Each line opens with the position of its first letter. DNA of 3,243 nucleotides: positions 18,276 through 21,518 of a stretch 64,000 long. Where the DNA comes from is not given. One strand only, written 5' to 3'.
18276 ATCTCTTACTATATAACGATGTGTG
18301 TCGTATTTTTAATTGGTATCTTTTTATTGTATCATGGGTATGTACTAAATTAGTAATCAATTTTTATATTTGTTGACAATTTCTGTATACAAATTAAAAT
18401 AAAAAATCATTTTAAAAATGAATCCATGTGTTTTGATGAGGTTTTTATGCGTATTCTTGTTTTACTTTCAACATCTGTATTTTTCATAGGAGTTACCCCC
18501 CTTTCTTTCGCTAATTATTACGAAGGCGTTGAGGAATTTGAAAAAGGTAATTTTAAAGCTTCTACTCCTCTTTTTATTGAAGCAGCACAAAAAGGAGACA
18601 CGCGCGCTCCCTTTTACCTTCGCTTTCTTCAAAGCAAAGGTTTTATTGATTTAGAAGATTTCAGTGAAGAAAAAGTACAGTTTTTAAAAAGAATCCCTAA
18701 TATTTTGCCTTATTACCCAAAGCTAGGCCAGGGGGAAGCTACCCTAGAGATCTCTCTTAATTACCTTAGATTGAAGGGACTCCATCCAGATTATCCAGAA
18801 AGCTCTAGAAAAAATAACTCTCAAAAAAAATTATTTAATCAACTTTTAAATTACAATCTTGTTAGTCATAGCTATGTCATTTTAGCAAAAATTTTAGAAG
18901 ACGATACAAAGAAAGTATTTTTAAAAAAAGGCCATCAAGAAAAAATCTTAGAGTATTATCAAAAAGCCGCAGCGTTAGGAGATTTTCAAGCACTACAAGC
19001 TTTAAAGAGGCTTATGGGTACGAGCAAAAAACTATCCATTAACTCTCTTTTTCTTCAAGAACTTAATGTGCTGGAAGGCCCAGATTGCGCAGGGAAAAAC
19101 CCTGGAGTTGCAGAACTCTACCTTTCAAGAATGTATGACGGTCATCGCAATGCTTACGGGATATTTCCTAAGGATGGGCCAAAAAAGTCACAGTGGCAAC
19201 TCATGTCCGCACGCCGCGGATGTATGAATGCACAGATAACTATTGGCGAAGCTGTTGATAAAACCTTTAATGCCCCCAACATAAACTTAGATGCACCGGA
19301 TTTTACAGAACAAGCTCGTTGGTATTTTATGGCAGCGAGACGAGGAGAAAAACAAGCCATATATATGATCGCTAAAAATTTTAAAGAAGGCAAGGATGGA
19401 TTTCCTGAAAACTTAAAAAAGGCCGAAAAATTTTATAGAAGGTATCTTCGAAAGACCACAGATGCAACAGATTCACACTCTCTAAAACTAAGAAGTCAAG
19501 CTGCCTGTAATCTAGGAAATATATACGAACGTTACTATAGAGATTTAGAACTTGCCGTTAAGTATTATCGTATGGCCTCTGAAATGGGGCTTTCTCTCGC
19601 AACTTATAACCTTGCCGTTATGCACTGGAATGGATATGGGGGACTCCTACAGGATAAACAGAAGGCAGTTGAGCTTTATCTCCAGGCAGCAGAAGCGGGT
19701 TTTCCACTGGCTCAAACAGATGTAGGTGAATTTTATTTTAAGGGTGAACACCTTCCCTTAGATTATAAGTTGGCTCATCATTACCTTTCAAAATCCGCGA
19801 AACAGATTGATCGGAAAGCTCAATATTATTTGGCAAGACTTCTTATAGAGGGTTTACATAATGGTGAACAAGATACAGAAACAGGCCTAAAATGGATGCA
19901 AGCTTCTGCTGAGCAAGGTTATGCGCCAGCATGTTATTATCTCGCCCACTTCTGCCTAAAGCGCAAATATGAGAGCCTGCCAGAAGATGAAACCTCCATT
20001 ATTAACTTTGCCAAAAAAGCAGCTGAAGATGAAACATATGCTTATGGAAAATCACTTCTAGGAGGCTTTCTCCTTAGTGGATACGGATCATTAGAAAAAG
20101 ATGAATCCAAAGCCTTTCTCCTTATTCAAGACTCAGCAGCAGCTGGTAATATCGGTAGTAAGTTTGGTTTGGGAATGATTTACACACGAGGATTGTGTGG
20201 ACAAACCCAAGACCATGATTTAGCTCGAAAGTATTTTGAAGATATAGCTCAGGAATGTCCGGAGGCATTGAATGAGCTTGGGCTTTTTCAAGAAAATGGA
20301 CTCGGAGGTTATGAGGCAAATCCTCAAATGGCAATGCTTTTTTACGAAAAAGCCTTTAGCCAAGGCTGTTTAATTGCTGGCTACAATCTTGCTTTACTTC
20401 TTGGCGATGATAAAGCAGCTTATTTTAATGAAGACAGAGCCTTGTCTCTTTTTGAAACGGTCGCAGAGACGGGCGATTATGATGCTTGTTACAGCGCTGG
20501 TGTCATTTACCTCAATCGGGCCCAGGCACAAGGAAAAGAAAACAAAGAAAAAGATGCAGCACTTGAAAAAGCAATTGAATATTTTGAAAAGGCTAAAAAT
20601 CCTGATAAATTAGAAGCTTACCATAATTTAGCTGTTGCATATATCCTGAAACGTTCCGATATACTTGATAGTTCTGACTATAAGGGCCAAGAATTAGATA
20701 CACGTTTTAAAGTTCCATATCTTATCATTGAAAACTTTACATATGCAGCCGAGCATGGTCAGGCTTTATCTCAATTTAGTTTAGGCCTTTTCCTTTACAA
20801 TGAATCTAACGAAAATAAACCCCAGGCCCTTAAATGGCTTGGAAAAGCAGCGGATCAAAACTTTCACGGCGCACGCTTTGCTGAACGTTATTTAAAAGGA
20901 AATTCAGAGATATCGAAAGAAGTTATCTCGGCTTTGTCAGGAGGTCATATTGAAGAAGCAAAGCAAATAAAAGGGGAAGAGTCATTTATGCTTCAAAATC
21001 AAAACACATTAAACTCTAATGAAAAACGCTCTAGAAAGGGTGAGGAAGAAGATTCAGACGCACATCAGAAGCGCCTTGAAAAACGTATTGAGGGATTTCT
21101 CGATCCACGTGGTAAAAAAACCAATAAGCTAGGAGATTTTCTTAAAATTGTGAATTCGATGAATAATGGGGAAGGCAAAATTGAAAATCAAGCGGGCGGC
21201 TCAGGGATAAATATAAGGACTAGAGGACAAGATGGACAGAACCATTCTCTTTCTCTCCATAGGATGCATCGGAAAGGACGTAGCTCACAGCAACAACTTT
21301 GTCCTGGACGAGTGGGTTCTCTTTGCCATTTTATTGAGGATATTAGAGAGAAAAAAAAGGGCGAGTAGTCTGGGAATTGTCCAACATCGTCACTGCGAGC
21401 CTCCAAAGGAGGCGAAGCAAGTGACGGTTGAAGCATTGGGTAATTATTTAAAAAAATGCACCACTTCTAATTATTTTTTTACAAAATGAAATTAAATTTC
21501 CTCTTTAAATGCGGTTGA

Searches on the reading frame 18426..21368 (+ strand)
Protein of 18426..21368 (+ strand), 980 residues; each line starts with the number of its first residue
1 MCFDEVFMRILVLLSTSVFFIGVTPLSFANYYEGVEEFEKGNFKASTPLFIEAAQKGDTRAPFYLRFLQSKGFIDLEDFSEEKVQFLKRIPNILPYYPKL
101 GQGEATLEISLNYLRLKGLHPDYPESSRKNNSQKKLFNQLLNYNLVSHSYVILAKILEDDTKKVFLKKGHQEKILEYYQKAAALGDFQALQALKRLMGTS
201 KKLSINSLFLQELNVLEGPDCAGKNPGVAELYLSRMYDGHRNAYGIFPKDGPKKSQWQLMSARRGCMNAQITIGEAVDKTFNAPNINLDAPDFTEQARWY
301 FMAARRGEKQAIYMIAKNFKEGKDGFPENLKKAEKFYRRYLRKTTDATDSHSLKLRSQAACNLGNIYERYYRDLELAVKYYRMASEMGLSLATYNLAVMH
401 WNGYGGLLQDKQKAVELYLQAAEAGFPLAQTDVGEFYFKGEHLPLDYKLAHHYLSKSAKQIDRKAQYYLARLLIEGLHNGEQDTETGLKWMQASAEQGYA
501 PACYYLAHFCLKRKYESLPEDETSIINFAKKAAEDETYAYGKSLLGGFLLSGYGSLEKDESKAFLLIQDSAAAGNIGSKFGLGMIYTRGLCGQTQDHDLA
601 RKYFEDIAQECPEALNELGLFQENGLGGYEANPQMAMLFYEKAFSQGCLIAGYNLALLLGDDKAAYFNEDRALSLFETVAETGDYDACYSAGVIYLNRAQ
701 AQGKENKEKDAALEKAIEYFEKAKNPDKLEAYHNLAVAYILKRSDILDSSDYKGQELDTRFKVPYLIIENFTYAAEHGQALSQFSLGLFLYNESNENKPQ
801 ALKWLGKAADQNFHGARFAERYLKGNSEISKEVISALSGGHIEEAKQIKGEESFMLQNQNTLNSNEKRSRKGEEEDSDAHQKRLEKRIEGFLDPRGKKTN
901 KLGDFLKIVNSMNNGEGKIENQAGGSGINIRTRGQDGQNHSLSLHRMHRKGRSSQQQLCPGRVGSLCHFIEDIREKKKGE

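Call 42: search_protein_families(library=pfam, proteins=[window:18426-21368:+], max_evalue=0.001)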
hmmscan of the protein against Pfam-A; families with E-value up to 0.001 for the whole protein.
window:18426-21368:+ (980 aa): 2 families
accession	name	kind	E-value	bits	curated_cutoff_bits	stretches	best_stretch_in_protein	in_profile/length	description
PF08238.18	Sel1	-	1.3e-35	121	30.7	4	391-425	2-35/36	Sel1 repeat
PF23310.1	TPR_27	-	0.00017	21.6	27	0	668-707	44-83/110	Plant tetratrico peptide repeats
